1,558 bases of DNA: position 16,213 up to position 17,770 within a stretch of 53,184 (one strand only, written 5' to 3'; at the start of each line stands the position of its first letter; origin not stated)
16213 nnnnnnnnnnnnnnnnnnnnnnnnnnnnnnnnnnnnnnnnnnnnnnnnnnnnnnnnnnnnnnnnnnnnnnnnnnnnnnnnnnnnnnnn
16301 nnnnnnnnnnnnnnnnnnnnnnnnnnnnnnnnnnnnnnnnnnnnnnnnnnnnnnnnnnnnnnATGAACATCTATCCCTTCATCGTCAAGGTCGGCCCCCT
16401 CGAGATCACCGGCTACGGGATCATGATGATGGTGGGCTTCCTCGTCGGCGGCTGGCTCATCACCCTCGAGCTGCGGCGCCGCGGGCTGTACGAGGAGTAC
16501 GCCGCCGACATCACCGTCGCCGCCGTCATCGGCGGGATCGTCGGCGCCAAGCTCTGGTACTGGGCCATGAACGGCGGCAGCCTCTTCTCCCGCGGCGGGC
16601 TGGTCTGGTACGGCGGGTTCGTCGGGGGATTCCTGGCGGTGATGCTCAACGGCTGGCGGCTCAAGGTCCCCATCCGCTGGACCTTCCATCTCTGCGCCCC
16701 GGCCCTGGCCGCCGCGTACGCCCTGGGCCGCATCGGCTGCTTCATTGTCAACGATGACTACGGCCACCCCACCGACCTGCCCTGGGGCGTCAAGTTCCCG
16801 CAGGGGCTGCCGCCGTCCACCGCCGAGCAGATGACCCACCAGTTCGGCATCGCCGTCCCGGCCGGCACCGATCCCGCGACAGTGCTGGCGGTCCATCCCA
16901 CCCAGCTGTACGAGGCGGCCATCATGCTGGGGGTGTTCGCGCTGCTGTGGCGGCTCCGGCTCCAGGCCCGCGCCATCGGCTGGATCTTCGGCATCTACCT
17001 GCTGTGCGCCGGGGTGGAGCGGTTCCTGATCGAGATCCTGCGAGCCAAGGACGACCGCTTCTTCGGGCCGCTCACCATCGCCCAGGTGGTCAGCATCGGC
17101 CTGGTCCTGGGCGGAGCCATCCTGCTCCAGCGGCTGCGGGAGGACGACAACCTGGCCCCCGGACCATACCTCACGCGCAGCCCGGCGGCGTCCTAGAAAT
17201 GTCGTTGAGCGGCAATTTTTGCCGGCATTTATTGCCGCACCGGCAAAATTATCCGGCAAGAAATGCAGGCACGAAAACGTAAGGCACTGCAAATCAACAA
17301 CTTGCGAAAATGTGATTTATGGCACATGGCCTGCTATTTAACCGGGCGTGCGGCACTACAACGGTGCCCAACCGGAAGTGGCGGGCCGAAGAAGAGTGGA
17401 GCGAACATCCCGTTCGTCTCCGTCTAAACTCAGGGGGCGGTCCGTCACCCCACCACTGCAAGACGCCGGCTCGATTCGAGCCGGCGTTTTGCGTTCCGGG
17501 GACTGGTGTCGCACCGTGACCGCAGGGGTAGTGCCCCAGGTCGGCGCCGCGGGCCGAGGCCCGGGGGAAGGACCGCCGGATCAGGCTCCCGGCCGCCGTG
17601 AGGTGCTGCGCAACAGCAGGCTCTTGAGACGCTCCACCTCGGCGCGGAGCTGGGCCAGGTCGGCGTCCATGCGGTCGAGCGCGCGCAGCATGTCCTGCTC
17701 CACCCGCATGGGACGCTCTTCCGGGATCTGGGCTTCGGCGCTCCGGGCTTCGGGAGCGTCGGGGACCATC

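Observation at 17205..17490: Complete enhancer-type sigma54 promoter (activator palindromes + IHF core + -24/-12) feeding a terminator-bounded non-coding transcript of about 145 nt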

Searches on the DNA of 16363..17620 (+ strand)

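Call 4: search_rna_families(source=window, start=17150, end=17620, threshold=evalue, max_evalue=10, show_alignments=3)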
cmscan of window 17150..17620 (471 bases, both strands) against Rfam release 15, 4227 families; matches with E-value up to 10: 5.
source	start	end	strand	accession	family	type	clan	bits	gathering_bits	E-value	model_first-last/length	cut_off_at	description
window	17451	17552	-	RF01812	Pxr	Gene; sRNA;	-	19.2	80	0.44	1-109/109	no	Pxr regulatory sRNA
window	17210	17255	-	RF01729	Termite-flg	Cis-reg;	-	17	40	1.6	20-66/106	no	Termite-flg RNA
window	17414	17443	+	RF01862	TB10Cs4H2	Gene; snRNA; snoRNA; HACA-box;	-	16.4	50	1.5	1-67/67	no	Trypanosomatid snoRNA TB10Cs4H2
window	17512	17572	-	RF02136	HTT-AS1_3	Gene; lncRNA;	-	14.7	70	2.1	18-60/60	no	HTT antisense RNA 1 conserved region 3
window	17443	17494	+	RF02051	STnc450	Gene; sRNA;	-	13.8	37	3.6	1-57/57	no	Enterobacterial sRNA STnc450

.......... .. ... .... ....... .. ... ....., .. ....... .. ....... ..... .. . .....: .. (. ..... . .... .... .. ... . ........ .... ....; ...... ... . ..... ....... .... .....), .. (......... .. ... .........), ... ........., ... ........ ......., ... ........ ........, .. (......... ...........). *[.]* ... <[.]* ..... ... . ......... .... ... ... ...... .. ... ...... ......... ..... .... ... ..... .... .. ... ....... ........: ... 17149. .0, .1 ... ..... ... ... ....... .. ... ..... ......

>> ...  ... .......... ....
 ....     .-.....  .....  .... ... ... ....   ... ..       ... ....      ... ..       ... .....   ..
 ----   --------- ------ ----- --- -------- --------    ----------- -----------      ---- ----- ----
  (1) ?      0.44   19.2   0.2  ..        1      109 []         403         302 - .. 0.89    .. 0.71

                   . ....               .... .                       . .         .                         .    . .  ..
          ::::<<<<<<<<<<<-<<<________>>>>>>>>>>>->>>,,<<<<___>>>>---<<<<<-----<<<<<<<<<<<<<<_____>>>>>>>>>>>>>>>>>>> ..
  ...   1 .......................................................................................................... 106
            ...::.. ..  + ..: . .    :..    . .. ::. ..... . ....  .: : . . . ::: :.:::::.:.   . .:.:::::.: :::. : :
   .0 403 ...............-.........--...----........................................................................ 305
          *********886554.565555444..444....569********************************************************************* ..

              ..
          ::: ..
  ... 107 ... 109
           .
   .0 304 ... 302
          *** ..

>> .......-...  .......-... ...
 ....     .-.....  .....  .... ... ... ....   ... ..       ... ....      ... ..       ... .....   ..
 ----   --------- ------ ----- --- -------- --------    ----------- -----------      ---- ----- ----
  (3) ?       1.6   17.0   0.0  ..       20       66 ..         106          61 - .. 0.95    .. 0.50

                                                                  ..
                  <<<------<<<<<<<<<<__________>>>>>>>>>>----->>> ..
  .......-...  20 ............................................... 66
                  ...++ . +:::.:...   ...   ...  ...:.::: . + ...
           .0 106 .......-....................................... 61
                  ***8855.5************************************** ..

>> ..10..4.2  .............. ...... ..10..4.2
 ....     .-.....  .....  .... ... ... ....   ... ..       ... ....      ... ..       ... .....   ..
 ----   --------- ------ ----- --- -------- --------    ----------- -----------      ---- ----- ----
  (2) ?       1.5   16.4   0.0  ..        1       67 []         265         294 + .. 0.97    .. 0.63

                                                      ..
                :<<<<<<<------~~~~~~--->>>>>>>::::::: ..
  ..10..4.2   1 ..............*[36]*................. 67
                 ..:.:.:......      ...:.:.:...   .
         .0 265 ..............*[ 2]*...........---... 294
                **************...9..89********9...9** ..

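Call 31: build_rna_model(alignment_id=A1, structure=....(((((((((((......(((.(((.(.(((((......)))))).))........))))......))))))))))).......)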
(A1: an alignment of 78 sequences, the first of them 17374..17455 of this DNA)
Model R1 built from alignment A1 (78 sequences, 87 columns); structure: as given.
model positions 83; base pairs 23; branch points 0; effective number of sequences 1.74; information 0.683 bits per position. Calibrated on 0.2 Mb of random sequence (short: E-values are rough).
structure used (alignment columns):
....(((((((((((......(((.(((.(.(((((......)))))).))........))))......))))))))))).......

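Call 32: search_with_rna_model(model_id=R1, sources=[window, L007, L017, L024, L026, L027, L029, L031, L033, L034, L040, L041, L042, L044, L045, L049, L052, L054, L059, L060, L066, L067, L070, L071, L075, L008, L012, L014, L028, L030, L043, L038], max_evalue=1)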
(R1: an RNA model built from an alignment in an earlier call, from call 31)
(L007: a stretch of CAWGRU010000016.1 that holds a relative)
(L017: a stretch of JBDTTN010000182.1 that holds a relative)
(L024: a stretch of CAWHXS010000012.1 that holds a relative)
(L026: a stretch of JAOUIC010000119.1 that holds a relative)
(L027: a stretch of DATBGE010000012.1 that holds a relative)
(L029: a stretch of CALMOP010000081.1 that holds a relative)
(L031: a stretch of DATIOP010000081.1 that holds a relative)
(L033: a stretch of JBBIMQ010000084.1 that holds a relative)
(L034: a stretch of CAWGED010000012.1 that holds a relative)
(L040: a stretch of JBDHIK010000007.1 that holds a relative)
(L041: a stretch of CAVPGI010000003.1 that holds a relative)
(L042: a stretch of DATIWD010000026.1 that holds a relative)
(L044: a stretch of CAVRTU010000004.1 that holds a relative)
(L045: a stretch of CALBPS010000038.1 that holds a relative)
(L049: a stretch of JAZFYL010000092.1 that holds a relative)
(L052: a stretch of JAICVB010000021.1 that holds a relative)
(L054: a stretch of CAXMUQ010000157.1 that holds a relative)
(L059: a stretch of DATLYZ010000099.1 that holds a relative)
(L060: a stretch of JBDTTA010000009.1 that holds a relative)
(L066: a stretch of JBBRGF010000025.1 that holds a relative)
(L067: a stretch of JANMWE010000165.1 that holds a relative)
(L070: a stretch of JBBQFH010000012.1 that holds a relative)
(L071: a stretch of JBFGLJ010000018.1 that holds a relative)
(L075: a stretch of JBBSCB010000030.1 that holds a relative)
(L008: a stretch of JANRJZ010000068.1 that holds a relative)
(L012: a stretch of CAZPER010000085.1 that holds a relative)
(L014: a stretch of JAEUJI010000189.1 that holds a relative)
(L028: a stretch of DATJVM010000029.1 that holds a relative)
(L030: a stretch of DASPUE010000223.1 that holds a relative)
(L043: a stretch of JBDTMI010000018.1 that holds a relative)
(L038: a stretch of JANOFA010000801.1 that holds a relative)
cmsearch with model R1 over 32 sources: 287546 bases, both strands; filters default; matches with E-value up to 1: 15.
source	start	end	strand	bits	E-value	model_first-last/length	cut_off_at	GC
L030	4999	5081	+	93.8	1.4e-21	1-83/83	no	0.58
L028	4991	5072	+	91.5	5.4e-21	1-83/83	no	0.59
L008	5014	5097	+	89.4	1.9e-20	1-83/83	no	0.61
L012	5015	5097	+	88.8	2.8e-20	1-83/83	no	0.59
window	17374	17455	+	88.6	3.2e-20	1-83/83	no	0.63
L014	5015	5098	+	86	1.5e-19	1-83/83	no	0.6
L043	5033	5116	+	82.1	1.6e-18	1-83/83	no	0.56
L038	3306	3389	+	81.6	2.2e-18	1-83/83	no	0.6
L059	5091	5166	+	32.8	1.3e-05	1-83/83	no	0.7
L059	4993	5069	+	32.6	1.5e-05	1-83/83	no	0.64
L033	3529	3608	+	28.3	0.00019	1-83/83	no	0.71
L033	3422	3500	+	24.6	0.0019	1-83/83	no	0.7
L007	5014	5088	+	20.9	0.017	1-83/83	no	0.56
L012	5012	5094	-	17.8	0.11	1-83/83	no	0.58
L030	4996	5078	-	14.2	0.96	1-83/83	no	0.6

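Call 37: search_with_rna_model(model_id=R1, sources=[L081, L082, L083, L084, L085, L086, L087, L088, L089, L090, L091, L092, L093, L094, L095, L096, L097, L098, L099, L100, L101, L102, L103, L104, L105, L106, L107, L108, L109, L110, L111, L112, L113, L114, L115, L116, L117, L118, L119, L120, L121, L122, L123, L124, L125, L126, L127, L128, L129, L130, L131, L132, L133, L134, L135, L136, L137, L138, L139, L140, L141, L142, L143, L144, L145, L146, L147, L148, L149, L150, L151, L152, L153, L154, L155, L156, L157, L158, L159, L160], max_evalue=0.01)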
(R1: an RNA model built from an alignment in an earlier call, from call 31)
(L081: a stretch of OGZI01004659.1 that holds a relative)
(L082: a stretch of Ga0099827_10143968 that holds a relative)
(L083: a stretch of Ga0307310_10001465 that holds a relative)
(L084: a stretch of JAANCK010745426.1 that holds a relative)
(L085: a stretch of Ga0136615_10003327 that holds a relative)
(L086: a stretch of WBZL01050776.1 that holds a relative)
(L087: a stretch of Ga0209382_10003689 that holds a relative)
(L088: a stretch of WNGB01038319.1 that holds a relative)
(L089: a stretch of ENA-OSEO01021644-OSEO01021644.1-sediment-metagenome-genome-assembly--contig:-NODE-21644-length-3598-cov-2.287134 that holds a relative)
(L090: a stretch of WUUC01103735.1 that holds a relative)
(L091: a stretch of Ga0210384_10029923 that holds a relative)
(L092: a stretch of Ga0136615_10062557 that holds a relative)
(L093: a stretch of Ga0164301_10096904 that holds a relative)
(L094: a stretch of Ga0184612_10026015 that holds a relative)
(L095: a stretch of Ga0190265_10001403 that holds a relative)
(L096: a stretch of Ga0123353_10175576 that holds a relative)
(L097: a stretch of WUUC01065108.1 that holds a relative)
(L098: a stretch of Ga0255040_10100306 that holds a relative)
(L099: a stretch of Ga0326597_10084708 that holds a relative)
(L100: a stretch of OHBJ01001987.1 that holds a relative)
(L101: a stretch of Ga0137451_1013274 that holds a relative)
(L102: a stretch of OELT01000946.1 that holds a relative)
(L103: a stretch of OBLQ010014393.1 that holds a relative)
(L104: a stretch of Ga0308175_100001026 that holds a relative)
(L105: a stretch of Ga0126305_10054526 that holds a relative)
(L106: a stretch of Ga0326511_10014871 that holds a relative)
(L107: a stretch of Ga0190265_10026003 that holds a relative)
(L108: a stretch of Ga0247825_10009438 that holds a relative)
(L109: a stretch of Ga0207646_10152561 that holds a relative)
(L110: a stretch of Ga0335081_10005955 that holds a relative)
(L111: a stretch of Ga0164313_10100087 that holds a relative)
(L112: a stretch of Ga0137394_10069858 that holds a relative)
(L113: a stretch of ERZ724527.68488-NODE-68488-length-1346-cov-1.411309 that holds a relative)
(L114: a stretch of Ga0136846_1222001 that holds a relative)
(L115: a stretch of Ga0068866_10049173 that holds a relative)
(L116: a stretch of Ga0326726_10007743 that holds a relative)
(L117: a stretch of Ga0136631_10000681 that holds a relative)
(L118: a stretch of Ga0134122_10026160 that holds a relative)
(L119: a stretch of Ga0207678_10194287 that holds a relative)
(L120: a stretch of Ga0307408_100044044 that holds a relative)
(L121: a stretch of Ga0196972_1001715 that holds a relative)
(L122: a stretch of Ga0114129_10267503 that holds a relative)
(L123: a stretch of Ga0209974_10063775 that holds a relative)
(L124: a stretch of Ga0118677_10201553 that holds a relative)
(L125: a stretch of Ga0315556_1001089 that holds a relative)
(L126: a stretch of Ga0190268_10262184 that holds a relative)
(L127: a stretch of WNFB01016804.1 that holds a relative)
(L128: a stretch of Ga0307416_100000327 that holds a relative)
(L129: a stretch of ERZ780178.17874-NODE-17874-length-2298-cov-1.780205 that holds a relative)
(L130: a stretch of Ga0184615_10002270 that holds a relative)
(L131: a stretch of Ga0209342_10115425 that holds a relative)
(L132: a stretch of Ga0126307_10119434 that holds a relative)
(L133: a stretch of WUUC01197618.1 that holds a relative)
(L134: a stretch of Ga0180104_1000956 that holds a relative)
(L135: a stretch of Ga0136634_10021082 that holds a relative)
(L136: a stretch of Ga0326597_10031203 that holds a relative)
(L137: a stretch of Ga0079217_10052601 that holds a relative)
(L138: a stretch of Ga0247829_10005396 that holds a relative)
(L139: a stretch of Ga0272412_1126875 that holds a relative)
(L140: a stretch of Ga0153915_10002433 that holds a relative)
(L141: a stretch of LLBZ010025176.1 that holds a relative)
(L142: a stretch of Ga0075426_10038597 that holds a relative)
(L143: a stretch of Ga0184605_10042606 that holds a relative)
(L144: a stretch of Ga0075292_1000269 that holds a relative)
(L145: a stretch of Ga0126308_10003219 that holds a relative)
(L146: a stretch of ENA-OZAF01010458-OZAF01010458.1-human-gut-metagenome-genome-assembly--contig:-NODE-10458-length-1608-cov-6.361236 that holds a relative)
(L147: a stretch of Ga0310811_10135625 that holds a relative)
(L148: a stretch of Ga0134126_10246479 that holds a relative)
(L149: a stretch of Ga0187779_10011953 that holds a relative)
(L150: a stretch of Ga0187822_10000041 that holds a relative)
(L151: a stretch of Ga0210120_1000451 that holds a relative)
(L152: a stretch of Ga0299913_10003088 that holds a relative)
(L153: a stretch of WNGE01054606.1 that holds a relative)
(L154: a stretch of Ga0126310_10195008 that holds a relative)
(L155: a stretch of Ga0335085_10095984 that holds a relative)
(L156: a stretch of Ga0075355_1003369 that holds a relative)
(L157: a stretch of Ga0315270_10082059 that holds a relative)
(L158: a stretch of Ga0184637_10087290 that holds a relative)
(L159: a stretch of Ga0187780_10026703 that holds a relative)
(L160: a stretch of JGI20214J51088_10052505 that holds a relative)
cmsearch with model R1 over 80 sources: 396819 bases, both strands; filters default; matches with E-value up to 0.01: 73.
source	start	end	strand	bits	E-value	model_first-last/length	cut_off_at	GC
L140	8983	9065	+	97.6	1.9e-22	1-83/83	no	0.61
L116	7084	7166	-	97.3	2.3e-22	1-83/83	no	0.6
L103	1299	1382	-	96.8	3.2e-22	1-83/83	no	0.6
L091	2873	2954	-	94.6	1.2e-21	1-83/83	no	0.56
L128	352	432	-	93.8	1.9e-21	1-83/83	no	0.59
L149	3930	4012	-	93.8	1.9e-21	1-83/83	no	0.58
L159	1351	1433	-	93.8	1.9e-21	1-83/83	no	0.58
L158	1751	1831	-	93.2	2.7e-21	1-83/83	no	0.54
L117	1236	1316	-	93.2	2.8e-21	1-83/83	no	0.56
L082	725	805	+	92.9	3.3e-21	1-83/83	no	0.56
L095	1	81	+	92.8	3.4e-21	1-83/83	no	0.56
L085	3514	3594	+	92.7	3.7e-21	1-83/83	no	0.56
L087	2960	3040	-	92.5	4e-21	1-83/83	no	0.56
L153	1176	1256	+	92.4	4.3e-21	1-83/83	no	0.57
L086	271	354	-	92.3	4.8e-21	1-83/83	no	0.61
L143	551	631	-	92.2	4.9e-21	1-83/83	no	0.57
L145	3745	3825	+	92.2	5e-21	1-83/83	no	0.59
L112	2813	2896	-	91.9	5.9e-21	1-83/83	no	0.58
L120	106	186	-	91.8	6.1e-21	1-83/83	no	0.53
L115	822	902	+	91.8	6.3e-21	1-83/83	no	0.57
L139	275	357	+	91.8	6.4e-21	1-83/83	no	0.59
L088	1776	1856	+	91.7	6.8e-21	1-83/83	no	0.6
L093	1368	1448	-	91.6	7e-21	1-83/83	no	0.59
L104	2017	2097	-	91.5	7.4e-21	1-83/83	no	0.56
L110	2494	2575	-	91.5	7.5e-21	1-83/83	no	0.59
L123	1139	1219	+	91.4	8.2e-21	1-83/83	no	0.56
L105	1415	1495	+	91.4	8.2e-21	1-83/83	no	0.57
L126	73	153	+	91.4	8.2e-21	1-83/83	no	0.57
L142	348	428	+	91.3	8.3e-21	1-83/83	no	0.56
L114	5345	5425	-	91.3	8.5e-21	1-83/83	no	0.59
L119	1409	1489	+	91.1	9.3e-21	1-83/83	no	0.56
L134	4322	4402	-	91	9.9e-21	1-83/83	no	0.57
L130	9444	9525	+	90.6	1.3e-20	1-83/83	no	0.61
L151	5267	5347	-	90.1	1.7e-20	1-83/83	no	0.57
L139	163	246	+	90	1.9e-20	1-83/83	no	0.58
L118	204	284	-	89.9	1.9e-20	1-83/83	no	0.57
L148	1213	1293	-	89.7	2.3e-20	1-83/83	no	0.52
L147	1782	1862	+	89.7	2.3e-20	1-83/83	no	0.57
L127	3195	3275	-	89.4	2.6e-20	1-83/83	no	0.59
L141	1924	2005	-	89.3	2.9e-20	1-83/83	no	0.56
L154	190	270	+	88.9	3.6e-20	1-83/83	no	0.57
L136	6680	6760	+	88.8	3.8e-20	1-83/83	no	0.57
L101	1513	1593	-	88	6.3e-20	1-83/83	no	0.57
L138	1885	1965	-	87.9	6.8e-20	1-83/83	no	0.54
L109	1414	1494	+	85.8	2.4e-19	1-83/83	no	0.56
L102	6523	6601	-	85.6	2.6e-19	4-83/83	5'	0.58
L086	162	244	-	84.2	6e-19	1-83/83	no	0.63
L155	1099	1179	-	83.4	9.9e-19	1-83/83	no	0.57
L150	6690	6771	-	82.4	1.8e-18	1-83/83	no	0.56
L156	702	783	+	81.5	3.2e-18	1-83/83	no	0.49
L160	1288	1369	+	81.5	3.2e-18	1-83/83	no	0.49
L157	627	708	-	80.3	6.5e-18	1-83/83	no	0.52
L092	154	235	-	80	7.6e-18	1-83/83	no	0.52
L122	1312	1392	+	79.4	1.1e-17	1-83/83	no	0.56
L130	9550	9631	+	78.8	1.6e-17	1-83/83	no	0.61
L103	1186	1268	-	78.4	2.1e-17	1-83/83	no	0.63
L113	32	112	-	78.3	2.1e-17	1-83/83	no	0.54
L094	923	1003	+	78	2.6e-17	1-83/83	no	0.58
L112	2726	2807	-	77.9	2.7e-17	1-83/83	no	0.62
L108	1460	1540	-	77.8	2.9e-17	1-83/83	no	0.57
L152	12162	12242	+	77.8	3e-17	1-83/83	no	0.57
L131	1414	1494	-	77.7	3.1e-17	1-83/83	no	0.54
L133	4572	4645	-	76.8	5.5e-17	8-83/83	5'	0.58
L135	1883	1962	+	75.1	1.5e-16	1-83/83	no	0.54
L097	14603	14676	-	74.9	1.7e-16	8-83/83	5'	0.58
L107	2466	2545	-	74.6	2e-16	1-83/83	no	0.52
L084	266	346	-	73.4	4.2e-16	1-83/83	no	0.62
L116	6975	7055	-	73.2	4.8e-16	1-83/83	no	0.63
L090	1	72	+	72.6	6.8e-16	10-83/83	5'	0.58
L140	9096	9177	+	71.4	1.4e-15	1-83/83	no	0.66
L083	8678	8750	-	69.9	3.5e-15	9-83/83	5'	0.59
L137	1161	1241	+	68.6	7.7e-15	1-83/83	no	0.62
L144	210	288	-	65.6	4.7e-14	1-83/83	no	0.63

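Call 51: search_rna_families(source=L010, start=4990, end=5270, threshold=evalue, max_evalue=10)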
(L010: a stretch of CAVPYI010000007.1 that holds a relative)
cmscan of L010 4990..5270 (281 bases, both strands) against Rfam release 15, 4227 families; matches with E-value up to 10: 13.
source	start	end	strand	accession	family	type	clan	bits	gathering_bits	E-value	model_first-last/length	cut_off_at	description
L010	5174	5258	+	RF02631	Hrs13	Gene; sRNA;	-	24.5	52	0.00038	1-82/82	no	Hfq-regulated sRNA 13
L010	5199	5258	+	RF00506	Thr_leader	Cis-reg; leader;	-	23.3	55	0.022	1-118/118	no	Threonine operon leader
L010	5200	5257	+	RF00512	Leu_leader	Cis-reg; leader;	-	21.4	50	0.027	1-148/148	no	Leucine operon leader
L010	5202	5258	+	RF02985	ftsZ-DE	Gene; sRNA;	-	17.4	72.2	0.43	1-69/69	no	ftsZ-DE RNA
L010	5224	5270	-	RF00506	Thr_leader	Cis-reg; leader;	-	15.3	55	1.7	66-118/118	5'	Threonine operon leader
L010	5207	5264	+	RF02051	STnc450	Gene; sRNA;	-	13.5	37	2.6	1-57/57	no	Enterobacterial sRNA STnc450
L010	4995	5070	+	RF02995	IMES-5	Gene; sRNA;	-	13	96.1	3.8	1-150/150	no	IMES-5 RNA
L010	5195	5259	+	RF00106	RNAI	Gene; antisense;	-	12.9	47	5.4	1-102/102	no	RNAI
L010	5011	5025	-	RF02676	Esr41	Gene; sRNA;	-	11.8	102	9.8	1-15/74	no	Enterohemorrhagic E. coli sRNA 41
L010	5224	5270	-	RF02631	Hrs13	Gene; sRNA;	-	11.5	52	3.2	32-82/82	5'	Hfq-regulated sRNA 13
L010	5090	5215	-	RF02828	Scr3920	Gene; sRNA;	-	11.5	88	6.6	1-125/125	no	Streptomyces RNA 3920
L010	5115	5254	+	RF01394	isrK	Gene; sRNA;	-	11.3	50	4.1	1-77/77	no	isrK Hfq binding RNA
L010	5083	5149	-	RF02353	BjrC68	Gene; sRNA;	-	9.9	39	6.6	1-82/82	no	Bradyrhizobiaceae sRNA BjrC68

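Call 52: search_rna_families(source=L076, start=4995, end=5180, threshold=evalue, max_evalue=10)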
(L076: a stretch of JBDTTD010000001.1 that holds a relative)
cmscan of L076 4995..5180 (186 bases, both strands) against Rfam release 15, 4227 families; matches with E-value up to 10: 7.
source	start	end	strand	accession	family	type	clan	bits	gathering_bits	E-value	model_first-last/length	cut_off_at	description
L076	5101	5165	+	RF01014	mir-1306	Gene; miRNA;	-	18.4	70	0.11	1-72/72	no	mir-1306 microRNA precursor family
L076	5101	5158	+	RF02051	STnc450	Gene; sRNA;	-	15.9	37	0.37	1-57/57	no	Enterobacterial sRNA STnc450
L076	5123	5146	+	RF00453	Cardiovirus_CRE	Cis-reg;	-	14.5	37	4.8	1-33/33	no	Cardiovirus cis-acting replication element (CRE)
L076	5119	5150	-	RF01014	mir-1306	Gene; miRNA;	-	14.1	70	1.6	19-55/72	no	mir-1306 microRNA precursor family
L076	5100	5180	-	RF02225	sX6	Gene; sRNA;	-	11.9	40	0.29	259-342/342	5'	Proteobacterial sRNA sX6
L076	5118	5150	+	RF02225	sX6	Gene; sRNA;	-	9.2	40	1.7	291-323/342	no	Proteobacterial sRNA sX6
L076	5112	5151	+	RF02604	BASRCI153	Gene; sRNA;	-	7.8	137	10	157-196/214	no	Brucella sRNA CI153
